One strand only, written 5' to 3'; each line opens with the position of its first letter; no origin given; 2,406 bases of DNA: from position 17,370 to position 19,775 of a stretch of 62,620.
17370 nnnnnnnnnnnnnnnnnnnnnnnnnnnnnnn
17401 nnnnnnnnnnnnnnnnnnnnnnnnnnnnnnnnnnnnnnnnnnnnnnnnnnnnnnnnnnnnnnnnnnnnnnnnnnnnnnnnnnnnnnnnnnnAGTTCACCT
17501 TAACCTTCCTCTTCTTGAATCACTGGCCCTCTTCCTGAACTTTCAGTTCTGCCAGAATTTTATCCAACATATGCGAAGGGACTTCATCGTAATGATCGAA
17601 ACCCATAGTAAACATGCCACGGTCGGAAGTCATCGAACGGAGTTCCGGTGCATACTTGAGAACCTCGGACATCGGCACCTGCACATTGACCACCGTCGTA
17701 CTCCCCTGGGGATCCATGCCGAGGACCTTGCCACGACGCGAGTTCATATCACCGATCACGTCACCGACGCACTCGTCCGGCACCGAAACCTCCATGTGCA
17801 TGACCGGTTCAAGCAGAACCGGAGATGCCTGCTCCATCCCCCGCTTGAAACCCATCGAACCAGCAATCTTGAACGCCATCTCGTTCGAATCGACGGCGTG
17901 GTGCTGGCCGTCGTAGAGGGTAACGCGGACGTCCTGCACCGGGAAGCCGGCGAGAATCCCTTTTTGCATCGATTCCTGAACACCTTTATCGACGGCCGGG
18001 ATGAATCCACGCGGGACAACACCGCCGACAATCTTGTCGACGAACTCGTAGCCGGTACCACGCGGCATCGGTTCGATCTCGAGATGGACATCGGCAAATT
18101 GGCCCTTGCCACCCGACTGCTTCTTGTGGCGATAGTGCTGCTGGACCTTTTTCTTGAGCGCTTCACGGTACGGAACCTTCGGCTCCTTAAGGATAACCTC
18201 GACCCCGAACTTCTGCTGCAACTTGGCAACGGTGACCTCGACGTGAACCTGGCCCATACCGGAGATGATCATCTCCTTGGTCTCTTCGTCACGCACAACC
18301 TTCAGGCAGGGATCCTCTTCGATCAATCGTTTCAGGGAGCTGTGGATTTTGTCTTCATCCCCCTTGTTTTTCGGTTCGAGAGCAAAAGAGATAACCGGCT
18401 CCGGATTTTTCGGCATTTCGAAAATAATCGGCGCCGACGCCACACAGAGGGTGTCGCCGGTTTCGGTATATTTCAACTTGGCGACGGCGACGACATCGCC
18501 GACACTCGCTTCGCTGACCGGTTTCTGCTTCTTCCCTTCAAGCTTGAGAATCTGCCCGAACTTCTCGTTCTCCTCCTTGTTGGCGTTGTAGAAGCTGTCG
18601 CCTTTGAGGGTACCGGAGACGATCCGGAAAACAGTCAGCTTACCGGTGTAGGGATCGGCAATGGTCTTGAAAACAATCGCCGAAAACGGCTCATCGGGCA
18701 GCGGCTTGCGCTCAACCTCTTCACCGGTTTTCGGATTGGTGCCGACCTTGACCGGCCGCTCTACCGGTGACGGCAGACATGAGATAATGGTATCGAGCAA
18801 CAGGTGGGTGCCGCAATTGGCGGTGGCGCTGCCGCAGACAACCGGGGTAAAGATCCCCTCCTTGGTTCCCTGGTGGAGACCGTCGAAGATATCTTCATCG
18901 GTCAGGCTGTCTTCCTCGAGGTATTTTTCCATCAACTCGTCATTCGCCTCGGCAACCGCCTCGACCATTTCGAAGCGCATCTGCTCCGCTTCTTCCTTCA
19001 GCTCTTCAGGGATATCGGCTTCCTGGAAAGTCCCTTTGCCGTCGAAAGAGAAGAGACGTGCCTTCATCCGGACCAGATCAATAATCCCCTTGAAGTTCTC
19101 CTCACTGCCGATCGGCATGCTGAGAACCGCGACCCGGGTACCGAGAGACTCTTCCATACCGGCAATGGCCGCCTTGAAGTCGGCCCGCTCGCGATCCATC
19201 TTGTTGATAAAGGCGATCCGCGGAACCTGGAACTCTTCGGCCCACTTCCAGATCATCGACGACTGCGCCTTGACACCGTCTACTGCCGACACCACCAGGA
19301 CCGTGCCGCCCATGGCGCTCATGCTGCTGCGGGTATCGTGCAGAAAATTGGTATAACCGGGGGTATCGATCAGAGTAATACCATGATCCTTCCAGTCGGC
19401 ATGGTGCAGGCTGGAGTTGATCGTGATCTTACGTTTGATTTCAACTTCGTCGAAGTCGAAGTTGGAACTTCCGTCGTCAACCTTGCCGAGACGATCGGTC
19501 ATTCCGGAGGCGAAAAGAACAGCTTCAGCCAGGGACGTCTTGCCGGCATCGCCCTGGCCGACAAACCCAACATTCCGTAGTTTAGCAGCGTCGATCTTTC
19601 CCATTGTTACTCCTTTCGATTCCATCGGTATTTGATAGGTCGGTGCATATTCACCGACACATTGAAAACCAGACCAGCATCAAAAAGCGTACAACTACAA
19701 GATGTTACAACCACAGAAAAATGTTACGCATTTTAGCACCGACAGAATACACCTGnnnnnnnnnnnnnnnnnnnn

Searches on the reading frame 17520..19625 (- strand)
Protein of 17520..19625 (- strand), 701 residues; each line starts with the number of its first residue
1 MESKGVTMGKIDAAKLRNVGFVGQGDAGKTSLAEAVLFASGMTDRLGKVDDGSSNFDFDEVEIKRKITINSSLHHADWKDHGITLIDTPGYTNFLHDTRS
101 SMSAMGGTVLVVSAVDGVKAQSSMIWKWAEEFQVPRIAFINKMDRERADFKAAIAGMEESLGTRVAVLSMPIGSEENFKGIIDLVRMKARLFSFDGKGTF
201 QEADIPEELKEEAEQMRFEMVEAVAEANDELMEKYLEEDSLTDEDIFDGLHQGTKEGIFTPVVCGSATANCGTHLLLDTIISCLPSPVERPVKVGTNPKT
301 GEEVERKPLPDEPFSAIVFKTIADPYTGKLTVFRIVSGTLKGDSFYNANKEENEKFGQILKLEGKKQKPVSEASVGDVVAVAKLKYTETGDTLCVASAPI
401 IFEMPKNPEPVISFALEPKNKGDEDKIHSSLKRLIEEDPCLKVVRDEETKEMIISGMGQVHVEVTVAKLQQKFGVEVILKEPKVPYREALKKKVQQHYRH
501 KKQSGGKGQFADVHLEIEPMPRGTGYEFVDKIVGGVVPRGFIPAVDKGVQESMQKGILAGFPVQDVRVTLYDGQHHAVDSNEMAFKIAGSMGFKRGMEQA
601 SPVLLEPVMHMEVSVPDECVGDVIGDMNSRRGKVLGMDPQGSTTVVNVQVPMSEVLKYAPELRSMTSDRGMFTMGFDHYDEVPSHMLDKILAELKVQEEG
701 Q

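Call 99: search_protein_families(library=pfam, proteins=[window:17520-19625:-], max_evalue=0.00001)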
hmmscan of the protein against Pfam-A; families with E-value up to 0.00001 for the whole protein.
window:17520-19625:- (701 aa): 7 families
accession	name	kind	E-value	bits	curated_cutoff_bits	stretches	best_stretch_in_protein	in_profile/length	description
PF03764.24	EFG_IV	-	2.3e-47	160.2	24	1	482-601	1-121/121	Elongation factor G, domain IV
PF00009.33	GTP_EFTU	-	6.8e-43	146.9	26.5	1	15-286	2-188/188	Elongation factor Tu GTP binding domain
PF14492.12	EFG_III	-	2.8e-30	104.6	27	1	408-480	2-74/75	Elongation Factor G, domain III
PF00679.30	EFG_C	-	2.8e-29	101.4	27.9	1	603-689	1-88/89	Elongation factor G C-terminus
PF22042.2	EF-G_D2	-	9.6e-19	67.7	27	1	313-395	1-83/84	Elongation factor G domain 2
PF03144.31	GTP_EFTU_D2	-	1.6e-08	35.3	30.3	1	328-394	1-73/73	Elongation factor Tu domain 2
PF01926.29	MMR_HSR1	-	5.3e-06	27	21.9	0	18-142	1-113/113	50S ribosome-binding GTPase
